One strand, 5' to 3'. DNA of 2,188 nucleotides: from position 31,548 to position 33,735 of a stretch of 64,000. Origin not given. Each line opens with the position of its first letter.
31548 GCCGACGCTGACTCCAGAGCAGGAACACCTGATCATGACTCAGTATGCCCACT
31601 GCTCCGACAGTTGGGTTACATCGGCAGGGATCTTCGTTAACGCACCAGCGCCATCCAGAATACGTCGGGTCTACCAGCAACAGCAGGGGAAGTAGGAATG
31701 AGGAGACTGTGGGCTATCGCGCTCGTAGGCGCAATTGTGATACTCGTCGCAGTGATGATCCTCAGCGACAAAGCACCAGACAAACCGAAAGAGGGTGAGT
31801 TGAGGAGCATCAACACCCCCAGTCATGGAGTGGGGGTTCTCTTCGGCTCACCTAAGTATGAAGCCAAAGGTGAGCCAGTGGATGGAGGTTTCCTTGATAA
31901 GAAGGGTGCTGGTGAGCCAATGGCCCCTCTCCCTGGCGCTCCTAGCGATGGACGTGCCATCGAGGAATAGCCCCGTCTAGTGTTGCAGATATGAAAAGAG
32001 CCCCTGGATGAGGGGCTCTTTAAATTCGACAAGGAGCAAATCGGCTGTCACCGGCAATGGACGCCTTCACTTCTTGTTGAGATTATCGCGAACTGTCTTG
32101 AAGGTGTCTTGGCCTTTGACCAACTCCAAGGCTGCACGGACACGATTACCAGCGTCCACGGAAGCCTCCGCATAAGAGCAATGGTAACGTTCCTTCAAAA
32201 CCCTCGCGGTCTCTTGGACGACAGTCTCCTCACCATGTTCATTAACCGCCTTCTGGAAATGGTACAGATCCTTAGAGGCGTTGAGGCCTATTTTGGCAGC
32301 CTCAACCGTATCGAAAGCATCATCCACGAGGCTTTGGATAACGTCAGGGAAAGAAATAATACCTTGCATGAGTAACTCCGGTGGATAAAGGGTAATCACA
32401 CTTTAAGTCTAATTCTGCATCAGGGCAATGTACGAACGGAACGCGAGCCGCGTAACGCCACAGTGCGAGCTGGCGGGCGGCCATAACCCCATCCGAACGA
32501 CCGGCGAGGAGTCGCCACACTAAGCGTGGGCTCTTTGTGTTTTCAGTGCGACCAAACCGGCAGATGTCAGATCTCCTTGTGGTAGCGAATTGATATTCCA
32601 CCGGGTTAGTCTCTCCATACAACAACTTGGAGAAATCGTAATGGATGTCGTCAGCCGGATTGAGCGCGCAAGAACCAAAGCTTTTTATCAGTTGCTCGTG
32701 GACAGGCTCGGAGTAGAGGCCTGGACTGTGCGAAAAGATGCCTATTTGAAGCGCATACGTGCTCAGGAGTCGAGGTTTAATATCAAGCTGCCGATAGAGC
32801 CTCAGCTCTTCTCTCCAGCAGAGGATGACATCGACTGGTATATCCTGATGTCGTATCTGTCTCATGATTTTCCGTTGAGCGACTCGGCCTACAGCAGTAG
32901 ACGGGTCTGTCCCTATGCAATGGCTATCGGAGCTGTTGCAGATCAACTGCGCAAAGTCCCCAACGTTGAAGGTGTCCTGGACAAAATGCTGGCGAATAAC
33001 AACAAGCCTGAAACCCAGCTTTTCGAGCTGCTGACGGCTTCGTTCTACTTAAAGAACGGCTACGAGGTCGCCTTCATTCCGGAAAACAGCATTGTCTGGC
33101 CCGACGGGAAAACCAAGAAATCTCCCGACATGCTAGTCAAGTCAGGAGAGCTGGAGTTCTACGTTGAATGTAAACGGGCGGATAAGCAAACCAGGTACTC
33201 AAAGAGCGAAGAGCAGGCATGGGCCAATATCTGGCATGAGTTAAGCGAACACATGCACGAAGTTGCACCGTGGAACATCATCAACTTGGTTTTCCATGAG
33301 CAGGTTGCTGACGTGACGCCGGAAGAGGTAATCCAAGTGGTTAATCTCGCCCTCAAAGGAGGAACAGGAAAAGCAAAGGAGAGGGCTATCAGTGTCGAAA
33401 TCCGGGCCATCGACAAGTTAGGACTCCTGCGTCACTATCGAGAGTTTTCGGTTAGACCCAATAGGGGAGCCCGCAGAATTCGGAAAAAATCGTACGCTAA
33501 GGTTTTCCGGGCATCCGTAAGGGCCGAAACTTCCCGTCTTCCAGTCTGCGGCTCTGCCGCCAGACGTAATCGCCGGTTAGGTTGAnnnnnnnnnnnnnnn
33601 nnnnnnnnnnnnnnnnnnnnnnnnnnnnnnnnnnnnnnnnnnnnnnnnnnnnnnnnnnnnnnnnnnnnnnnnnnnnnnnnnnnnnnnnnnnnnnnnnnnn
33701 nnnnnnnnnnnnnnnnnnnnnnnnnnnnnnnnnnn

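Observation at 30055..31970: Orphan PAAR–Tle1 (DUF2235) phospholipase effector with a putative immunity gene carried on a mobile element next to a resistance transposon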

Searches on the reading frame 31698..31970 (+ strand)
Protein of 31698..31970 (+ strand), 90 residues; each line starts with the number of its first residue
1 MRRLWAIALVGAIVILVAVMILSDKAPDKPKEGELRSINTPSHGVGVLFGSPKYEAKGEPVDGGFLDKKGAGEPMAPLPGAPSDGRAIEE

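Call 3: search_protein_families(library=pfam, proteins=[window:31698-31970:+], max_evalue=0.01)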
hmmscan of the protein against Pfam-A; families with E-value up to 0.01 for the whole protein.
window:31698-31970:+ (90 aa): 0 families

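Call 25: search_protein_families(library=pfam, proteins=[window:31698-31970:+], max_evalue=10)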
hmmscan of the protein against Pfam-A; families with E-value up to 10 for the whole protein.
window:31698-31970:+ (90 aa): 0 families

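Call 26: search_protein_families(library=ncbifam, proteins=[window:31698-31970:+], max_evalue=0.01)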
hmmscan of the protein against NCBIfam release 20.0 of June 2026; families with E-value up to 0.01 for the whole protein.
window:31698-31970:+ (90 aa): 0 families

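Call 27: find_homologous_proteins(query=A1, max_evalue=0.001)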
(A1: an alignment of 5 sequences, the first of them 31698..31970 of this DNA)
Query A1 (5 sequences) (90 aa, profile of the alignment): 51 proteins with E <= 0.001 among 8000 candidates.
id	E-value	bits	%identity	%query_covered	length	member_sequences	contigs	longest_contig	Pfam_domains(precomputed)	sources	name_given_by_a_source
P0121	1.2e-35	139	47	82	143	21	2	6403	-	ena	-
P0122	5.4e-35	137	56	76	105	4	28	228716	-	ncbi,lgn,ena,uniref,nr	ncbi:hypothetical protein E4188_23090 (plasmid) [Aeromonas media]|uniref:Uncharacterized protein n=2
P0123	8.4e-34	133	60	100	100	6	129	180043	-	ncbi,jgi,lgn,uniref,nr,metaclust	ncbi:hypothetical protein WH06_22540 [Aeromonas salmonicida subsp. salmonicida]|jgi:hypothetical pro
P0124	2.4e-33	132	51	43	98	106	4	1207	-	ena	-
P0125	4.4e-32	128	49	43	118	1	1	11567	-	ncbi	ncbi:hypothetical protein ACV1DQ_20760, partial [Aeromonas allosaccharophila]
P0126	5.1e-31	125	65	100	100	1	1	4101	-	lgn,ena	-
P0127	9.1e-30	121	67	93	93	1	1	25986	-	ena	-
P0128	1.5e-29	120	77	100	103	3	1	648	-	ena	-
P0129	1.7e-29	120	40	70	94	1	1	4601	-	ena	-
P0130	2.3e-28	116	80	100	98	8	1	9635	-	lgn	-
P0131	3.3e-28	116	98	100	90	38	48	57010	-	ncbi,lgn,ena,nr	ncbi:Uncharacterised protein [Klebsiella pneumoniae]|nr:Uncharacterised protein [Klebsiella pneumoni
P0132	5.9e-28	115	59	73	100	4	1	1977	-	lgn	-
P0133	1.4e-27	113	37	70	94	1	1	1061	-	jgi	jgi:hypothetical protein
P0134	8.7e-27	111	35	70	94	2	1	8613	-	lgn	-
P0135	1.0e-26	111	37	70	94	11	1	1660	-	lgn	-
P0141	2.3e-25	106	38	72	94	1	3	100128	-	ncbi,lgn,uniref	ncbi:hypothetical protein RI537_13370 [Aeromonas salmonicida]|uniref:hypothetical protein n=1 Tax=Ae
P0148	7.6e-19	86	34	70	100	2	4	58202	-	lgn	-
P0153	4.5e-15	73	45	97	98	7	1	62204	-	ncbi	-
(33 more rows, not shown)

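Call 31: find_encoding_contigs(protein=P0141, flank=10000, max_places=2)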
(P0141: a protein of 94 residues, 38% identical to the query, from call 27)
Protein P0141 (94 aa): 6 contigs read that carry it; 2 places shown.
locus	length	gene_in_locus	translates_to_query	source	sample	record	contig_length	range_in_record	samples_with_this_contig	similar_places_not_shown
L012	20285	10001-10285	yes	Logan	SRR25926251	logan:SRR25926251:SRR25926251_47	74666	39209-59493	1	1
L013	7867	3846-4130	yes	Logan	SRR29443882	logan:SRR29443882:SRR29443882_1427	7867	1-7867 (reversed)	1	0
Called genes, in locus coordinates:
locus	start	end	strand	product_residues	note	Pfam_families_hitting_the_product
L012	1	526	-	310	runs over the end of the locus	PF00126:HTH_1, PF03466:LysR_substrate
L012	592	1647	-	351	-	PF24624:Int_N, PF00589:Phage_integrase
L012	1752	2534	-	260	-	PF07022:Phage_CI_repr (weak), PF12844:HTH_19 (weak), PF13560:HTH_31, PF01381:HTH_3, PF00717:Peptidase_S24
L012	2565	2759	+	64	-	PF14549:P22_Cro, PF15943:YdaS_toxin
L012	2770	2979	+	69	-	-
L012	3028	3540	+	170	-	PF06892:Phage_CP76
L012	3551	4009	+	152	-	-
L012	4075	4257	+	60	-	-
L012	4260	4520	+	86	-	PF12844:HTH_19 (weak), PF01381:HTH_3 (weak)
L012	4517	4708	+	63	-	-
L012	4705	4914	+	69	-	-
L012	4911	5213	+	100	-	-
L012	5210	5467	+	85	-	-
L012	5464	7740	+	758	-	PF05840:Phage_GPA, PF23343:REP_ORF2-G2P (faint)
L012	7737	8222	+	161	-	-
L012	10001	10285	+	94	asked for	-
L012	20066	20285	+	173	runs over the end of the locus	PF06891:P2_Phage_GpR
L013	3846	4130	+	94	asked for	-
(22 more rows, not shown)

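Call 32: find_encoding_contigs(protein=P0153, flank=10000, max_places=2)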
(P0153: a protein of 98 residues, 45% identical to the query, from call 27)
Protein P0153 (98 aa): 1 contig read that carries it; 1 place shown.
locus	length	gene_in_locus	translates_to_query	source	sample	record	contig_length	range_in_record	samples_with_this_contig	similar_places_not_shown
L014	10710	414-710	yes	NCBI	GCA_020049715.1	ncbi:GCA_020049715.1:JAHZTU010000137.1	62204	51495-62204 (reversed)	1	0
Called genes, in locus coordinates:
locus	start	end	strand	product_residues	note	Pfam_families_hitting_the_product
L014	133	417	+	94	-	-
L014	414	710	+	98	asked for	-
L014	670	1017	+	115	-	-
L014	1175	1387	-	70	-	-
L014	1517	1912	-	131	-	-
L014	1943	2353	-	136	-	-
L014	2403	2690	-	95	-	-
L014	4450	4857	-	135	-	PF22470:Histone_HNS_N, PF00816:Histone_HNS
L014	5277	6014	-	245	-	PF05818:TraT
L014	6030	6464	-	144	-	-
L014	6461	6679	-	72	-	-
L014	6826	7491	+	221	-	-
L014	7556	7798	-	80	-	-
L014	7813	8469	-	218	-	PF06952:PsiA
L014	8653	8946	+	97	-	-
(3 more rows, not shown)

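Call 33: find_encoding_contigs(protein=P0148, flank=10000, max_places=2)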
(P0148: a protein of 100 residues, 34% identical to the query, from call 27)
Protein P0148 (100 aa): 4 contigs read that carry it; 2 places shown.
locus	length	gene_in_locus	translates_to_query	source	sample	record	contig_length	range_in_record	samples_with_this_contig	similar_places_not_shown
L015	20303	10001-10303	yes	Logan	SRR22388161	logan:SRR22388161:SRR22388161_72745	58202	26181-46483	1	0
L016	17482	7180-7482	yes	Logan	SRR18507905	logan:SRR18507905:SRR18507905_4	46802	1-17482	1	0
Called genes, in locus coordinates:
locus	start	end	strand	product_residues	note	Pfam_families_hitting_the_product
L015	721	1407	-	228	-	PF16786:RecA_dep_nuc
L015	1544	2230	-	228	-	-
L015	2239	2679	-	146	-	-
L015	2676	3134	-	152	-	-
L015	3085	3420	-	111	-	-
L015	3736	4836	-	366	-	-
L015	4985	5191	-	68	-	-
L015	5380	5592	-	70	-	-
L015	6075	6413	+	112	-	-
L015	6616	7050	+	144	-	-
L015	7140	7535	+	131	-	-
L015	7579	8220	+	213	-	-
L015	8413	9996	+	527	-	PF05488:PAAR_motif, PF09994:T6SS_Tle1-like_cat (weak)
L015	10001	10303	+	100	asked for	-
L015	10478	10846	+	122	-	-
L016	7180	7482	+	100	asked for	-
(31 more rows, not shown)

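Call 34: search_protein_families(library=padloc, proteins=[window:31698-31970:+], max_evalue=0.01)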
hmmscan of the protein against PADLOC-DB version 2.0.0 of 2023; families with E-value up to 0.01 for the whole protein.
window:31698-31970:+ (90 aa): 0 families

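Call 66: predict_structure(alignment_id=A5)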
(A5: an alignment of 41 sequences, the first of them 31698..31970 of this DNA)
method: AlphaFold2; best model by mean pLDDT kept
length: 90 residues; sequences in the alignment: 41
mean_pLDDT: 60.4   pTM: 0.25
mean pLDDT of the five models: 60.4, 59.4, 56.5, 54.8, 53.6
residues with pLDDT >= 90: 2; 70-90: 19; 50-70: 49; < 50: 20
segments of 3 or more residues with pLDDT < 50: 70-73, 75-83, 85-90
pLDDT, mean of each block of 10 residues (from residue 1): 76 87 65 57 58 61 53 43 44
secondary structure, 60 per line:
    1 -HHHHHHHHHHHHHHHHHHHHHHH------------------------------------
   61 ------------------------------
elements in order: H2-24

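Call 88: search_protein_representatives(alignment_id=A5)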
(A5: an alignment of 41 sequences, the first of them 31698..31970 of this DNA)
Query: 41 sequences, 112 profile positions. Proteins with E-value up to 0.001 (for the whole library): 17; up to 1e-10: 9; up to 1e-30: 1. The best 17 are listed.
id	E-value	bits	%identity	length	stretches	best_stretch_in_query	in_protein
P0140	1.8e-35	137.2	-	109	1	1-106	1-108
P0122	2.8e-30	120.5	-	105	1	15-104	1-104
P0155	2.4e-29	117.5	-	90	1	15-101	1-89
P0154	1.4e-28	115.0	-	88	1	25-107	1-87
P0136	2.2e-27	111.2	-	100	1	15-101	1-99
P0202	1.1e-16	76.7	-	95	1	45-105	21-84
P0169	1.1e-12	63.8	-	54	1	15-65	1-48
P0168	1.6e-12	63.3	-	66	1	15-61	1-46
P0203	1.0e-10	57.5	-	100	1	6-63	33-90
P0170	3.2e-10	55.9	-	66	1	15-63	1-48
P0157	1.0e-08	51.1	-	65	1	15-61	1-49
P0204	1.9e-08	50.2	-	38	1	57-92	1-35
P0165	1.0e-06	44.7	-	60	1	15-58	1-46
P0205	1.3e-05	41.1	-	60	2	15-48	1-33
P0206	1.7e-04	37.5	-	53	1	15-63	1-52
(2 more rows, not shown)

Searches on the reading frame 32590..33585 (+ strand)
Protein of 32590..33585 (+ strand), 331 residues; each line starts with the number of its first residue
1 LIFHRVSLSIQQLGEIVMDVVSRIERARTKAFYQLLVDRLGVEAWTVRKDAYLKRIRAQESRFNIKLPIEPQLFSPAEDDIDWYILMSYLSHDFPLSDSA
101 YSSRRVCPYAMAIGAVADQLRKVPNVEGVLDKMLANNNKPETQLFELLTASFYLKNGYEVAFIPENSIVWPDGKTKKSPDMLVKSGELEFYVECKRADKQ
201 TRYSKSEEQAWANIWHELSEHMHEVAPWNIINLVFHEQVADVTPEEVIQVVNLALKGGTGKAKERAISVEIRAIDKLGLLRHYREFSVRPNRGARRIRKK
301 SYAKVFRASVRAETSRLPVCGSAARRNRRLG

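Call 3: search_protein_families(library=pfam, proteins=[window:32590-33585:+], max_evalue=0.01)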
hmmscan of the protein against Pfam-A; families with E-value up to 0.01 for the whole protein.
window:32590-33585:+ (331 aa): 1 family
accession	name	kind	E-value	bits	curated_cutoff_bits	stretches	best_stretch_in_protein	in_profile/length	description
PF18743.7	AHJR-like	-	0.0054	16.7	26.1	1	150-220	17-81/123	REase_AHJR-like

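Call 26: search_protein_families(library=ncbifam, proteins=[window:32590-33585:+], max_evalue=0.01)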
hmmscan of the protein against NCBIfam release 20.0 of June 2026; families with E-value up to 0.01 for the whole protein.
window:32590-33585:+ (331 aa): 0 families

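Call 34: search_protein_families(library=padloc, proteins=[window:32590-33585:+], max_evalue=0.01)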
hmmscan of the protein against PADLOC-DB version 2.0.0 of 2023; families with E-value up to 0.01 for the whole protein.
window:32590-33585:+ (331 aa): 0 families
